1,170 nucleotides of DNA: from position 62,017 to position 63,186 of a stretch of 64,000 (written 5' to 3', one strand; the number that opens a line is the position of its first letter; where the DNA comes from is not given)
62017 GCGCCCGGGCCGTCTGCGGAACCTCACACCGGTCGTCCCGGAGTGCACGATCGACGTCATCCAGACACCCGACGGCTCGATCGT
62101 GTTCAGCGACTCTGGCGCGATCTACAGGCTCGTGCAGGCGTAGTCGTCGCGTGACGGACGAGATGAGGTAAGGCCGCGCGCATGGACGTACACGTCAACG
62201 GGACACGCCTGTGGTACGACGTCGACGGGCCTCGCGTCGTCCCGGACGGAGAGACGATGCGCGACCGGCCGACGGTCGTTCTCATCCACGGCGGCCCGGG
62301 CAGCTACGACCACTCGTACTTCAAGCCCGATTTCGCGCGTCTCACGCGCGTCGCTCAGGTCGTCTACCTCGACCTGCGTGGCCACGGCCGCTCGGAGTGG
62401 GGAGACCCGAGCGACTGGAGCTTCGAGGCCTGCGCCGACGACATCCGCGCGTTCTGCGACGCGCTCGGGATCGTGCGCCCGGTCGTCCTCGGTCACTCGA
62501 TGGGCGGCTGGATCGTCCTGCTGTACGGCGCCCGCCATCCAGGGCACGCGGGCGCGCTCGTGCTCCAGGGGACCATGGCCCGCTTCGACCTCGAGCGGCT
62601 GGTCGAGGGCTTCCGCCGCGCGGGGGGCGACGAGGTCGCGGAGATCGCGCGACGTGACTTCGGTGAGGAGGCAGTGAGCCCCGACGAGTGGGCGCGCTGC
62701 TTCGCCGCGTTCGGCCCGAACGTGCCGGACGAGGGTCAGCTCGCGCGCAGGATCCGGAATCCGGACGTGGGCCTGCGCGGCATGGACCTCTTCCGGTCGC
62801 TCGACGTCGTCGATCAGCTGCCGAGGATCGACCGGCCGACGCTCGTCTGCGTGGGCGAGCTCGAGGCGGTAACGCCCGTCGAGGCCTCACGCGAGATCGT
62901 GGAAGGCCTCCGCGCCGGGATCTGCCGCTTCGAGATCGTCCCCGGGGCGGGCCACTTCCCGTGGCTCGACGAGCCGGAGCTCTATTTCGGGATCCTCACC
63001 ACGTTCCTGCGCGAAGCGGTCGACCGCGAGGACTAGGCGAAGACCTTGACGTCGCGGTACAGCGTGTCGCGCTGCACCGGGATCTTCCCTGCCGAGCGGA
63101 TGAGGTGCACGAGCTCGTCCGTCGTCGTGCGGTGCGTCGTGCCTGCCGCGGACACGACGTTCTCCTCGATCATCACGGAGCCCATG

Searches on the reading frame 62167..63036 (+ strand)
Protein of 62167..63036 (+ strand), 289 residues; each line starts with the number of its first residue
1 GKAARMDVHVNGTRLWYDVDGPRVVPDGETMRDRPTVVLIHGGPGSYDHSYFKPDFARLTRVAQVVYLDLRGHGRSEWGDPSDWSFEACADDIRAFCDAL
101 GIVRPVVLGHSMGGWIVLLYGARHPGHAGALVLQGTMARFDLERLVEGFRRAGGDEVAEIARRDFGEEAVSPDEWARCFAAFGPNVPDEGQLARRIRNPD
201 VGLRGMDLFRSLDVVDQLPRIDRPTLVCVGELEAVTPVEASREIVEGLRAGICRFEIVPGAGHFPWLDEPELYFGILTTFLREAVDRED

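Call 33: search_protein_families(library=pfam, proteins=[window:62167-63036:+])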
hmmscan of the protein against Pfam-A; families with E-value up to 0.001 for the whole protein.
window:62167-63036:+ (289 aa): 3 families
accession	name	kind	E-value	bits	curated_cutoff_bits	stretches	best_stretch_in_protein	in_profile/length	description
PF00561.26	Abhydrolase_1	-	1e-28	101.1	25.8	1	35-270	1-245/245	alpha/beta hydrolase fold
PF12697.13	Abhydrolase_6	-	1.2e-22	82.1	26.3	1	37-273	1-214/217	Alpha/beta hydrolase family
PF12146.15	Hydrolase_4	-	4.7e-21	75.6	27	1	34-143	4-116/239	Serine aminopeptidase, S33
